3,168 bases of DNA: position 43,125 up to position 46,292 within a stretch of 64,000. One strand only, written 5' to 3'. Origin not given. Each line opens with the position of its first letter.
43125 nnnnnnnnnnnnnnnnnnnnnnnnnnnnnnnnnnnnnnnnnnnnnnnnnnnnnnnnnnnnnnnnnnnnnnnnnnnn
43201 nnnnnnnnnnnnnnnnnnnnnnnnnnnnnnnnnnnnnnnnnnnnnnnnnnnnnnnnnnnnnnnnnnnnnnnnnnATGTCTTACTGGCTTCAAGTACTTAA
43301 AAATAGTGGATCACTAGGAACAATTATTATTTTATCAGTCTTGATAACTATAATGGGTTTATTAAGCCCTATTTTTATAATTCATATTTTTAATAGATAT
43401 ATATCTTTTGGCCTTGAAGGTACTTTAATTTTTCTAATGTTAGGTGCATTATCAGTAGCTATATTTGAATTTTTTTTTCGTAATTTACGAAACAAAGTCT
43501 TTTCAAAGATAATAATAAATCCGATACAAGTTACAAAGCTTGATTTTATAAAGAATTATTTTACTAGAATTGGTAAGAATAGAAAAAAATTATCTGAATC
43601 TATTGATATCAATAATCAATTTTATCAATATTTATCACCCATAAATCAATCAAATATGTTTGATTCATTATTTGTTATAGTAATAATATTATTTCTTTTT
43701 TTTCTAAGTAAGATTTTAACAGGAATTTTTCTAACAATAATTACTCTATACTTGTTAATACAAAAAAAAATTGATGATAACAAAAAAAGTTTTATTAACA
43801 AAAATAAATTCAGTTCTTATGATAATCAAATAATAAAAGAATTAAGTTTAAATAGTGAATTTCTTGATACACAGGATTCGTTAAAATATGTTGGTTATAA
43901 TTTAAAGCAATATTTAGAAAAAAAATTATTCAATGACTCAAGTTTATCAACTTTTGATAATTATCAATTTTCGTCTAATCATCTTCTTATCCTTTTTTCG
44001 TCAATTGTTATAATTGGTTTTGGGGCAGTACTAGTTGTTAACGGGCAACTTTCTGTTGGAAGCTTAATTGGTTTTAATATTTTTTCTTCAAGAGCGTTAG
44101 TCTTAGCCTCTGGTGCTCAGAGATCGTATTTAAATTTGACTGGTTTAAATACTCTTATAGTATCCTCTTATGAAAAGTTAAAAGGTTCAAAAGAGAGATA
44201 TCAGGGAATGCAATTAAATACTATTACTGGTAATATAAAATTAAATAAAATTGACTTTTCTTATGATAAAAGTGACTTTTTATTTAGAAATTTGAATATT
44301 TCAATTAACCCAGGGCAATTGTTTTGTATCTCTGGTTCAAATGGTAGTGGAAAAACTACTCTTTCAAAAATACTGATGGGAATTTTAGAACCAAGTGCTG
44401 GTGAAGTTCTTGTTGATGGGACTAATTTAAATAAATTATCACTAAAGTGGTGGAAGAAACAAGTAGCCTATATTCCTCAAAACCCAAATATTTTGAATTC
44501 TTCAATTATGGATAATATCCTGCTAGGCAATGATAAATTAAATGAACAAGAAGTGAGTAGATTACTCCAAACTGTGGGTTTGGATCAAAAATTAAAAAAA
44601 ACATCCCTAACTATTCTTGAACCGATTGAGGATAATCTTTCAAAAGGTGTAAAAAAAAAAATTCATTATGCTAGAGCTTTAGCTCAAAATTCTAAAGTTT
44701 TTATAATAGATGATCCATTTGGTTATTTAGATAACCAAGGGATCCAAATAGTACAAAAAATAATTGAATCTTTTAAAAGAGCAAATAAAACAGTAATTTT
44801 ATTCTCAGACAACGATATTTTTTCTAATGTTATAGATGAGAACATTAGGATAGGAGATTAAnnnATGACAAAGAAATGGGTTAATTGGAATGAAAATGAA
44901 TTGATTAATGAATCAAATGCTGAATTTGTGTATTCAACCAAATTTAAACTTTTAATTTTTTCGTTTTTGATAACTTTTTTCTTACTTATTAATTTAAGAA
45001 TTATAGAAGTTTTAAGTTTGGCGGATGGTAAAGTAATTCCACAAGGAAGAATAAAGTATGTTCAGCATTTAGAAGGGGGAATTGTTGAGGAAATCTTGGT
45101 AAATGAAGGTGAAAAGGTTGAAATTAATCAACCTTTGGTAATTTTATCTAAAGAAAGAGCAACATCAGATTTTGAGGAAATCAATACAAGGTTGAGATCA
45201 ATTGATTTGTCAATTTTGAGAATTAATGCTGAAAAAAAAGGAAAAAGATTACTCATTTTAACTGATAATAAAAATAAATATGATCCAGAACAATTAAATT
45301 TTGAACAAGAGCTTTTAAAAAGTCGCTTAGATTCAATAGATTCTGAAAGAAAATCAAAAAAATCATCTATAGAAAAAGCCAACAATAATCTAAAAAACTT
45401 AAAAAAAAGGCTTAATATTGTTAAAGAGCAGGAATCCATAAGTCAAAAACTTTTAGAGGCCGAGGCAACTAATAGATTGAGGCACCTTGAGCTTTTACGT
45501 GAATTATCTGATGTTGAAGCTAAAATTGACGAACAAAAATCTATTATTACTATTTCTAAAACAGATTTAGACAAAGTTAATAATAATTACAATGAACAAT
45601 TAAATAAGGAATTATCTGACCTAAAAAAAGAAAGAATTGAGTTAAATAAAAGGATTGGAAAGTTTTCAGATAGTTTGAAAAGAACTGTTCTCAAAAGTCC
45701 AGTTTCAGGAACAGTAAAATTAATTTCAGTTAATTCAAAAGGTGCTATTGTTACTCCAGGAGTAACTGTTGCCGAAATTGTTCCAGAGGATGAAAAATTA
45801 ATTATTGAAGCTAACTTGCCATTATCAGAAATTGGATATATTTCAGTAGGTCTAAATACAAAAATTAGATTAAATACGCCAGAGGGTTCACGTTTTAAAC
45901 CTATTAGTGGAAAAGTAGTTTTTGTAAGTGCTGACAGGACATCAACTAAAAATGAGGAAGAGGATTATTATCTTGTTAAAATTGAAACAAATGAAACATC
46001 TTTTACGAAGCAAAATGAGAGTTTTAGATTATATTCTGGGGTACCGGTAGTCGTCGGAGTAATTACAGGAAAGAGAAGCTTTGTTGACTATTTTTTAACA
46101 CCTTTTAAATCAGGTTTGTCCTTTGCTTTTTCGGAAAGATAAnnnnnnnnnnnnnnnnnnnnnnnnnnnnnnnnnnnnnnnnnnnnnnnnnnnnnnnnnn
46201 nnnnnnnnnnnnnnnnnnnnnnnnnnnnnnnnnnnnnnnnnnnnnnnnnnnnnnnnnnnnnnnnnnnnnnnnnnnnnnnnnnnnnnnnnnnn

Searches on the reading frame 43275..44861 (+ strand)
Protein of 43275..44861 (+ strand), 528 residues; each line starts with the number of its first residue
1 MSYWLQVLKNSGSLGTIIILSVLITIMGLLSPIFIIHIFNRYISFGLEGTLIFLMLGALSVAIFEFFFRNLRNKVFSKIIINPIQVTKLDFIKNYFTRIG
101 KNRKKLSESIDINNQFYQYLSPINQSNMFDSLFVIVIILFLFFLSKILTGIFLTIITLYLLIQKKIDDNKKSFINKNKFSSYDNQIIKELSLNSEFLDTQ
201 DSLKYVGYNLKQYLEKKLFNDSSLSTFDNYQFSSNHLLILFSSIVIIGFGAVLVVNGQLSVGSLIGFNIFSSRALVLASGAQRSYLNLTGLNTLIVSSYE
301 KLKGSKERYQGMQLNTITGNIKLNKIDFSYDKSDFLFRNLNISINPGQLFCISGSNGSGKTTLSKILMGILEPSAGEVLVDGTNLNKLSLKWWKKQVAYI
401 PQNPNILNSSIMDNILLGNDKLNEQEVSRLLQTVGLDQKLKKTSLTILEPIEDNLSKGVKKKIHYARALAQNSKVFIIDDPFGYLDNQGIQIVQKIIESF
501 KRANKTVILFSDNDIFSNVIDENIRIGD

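Call 39: search_protein_families(library=ncbifam, proteins=[window:43275-44861:+], max_evalue=0.001)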
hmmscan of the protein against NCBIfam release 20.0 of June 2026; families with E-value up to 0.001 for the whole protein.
window:43275-44861:+ (528 aa): 180 families (the best 25 are shown)
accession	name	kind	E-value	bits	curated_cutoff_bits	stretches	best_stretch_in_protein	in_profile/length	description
TIGR03375.1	type_I_sec_LssB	subfamily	8.6e-61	206.1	693.1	1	4-511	141-659/696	type I secretion system permease/ATPase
TIGR01842.1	type_I_sec_PrtD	subfamily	1.4e-48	165.8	510.15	1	11-521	5-521/544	type I secretion system permease/ATPase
TIGR01846.1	type_I_sec_HlyB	subfamily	1.7e-46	158.9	725.55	1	6-509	133-647/694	type I secretion system permease/ATPase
NF045998.1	cleave_ABC_plasm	equivalog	4.2e-44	150.9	500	1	7-502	148-650/673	Mbov_0121 family peptidase domain-containing ABC transporter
TIGR03796.1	NHLM_micro_ABC1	equivalog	2.9e-42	144.8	853.3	1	9-509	151-667/710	NHLP family bacteriocin export ABC transporter peptidase/permease/ATPase subunit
TIGR03797.1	NHLM_micro_ABC2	equivalog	5.6e-41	140.8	709.4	1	11-501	135-635/686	NHLP bacteriocin export ABC transporter permease/ATPase subunit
TIGR02857.1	CydD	equivalog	9.9e-40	137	435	1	315-524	320-527/529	thiol reductant ABC exporter subunit CydD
TIGR01193.1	bacteriocin_ABC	subfamily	2.7e-38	132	523.85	1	14-510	158-665/708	peptide cleavage/export ABC transporter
TIGR02868.1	CydC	equivalog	5.9e-34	117.6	329.05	1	319-500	333-518/530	thiol reductant ABC exporter subunit CydC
NF010178.0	PRK13657.1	equivalog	1.4e-33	116.2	733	1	241-508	252-525/588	glucan ABC transporter ATP-binding protein/ permease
TIGR00958.1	3a01208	subfamily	3.7e-33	114.8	874.6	1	71-510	236-670/711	antigen peptide transporter 2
NF045513.1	HepA_fam_ABC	equivalog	1.2e-32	113.2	725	1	77-509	131-564/610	heterocyst formation ABC transporter subunit HepA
NF008364.0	PRK11160.1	equivalog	4.8e-32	111.3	630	1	70-512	94-533/575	heme ABC transporter ATP-binding protein/permease CydC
TIGR02203.1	MsbA_lipidA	equivalog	5.3e-32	111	602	1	106-508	115-524/572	lipid A export permease/ATP-binding protein MsbA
NF008379.0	PRK11174.1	equivalog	5.2e-31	107.9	684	1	318-508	347-539/588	heme ABC transporter permease/ATP-binding protein CydD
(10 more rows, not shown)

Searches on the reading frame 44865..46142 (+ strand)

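Call 39: search_protein_families(library=ncbifam, proteins=[window:44865-46142:+], max_evalue=0.001)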
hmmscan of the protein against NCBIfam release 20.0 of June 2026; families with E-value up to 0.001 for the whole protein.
window:44865-46142:+ (425 aa): 8 families
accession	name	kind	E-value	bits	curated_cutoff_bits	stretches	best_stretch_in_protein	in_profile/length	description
TIGR01843.1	type_I_hlyD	subfamily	2.8e-89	300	208.65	1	29-425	9-422/422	HlyD family type I secretion periplasmic adaptor subunit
TIGR01000.1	bacteriocin_acc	subfamily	7.8e-13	48.1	258.85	1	157-411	198-450/457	bacteriocin secretion accessory protein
TIGR00998.1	8a0101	subfamily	2e-11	43.4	390.8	1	139-344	73-274/334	EmrA/EmrK family multidrug efflux transporter periplasmic adaptor subunit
TIGR01730.1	RND_mfp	subfamily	5.3e-11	42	94.9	1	212-359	71-215/322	efflux RND transporter periplasmic adaptor subunit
TIGR03794.1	NHLM_micro_HlyD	equivalog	1.9e-10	40.2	156.2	1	55-356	50-338/421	NHLP bacteriocin system secretion protein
TIGR02971.1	heterocyst_DevB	subfamily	2.5e-07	30.4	129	1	53-289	3-220/327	ABC exporter membrane fusion protein, DevB family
NF011715.0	PRK15136.1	equivalog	5.3e-05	22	563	1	154-334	91-274/390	multidrug efflux MFS transporter periplasmic adaptor subunit EmrA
NF007850.1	PRK10559.1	equivalog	0.00013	21.2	400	1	179-376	63-244/303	p-hydroxybenzoic acid efflux pump subunit AaeA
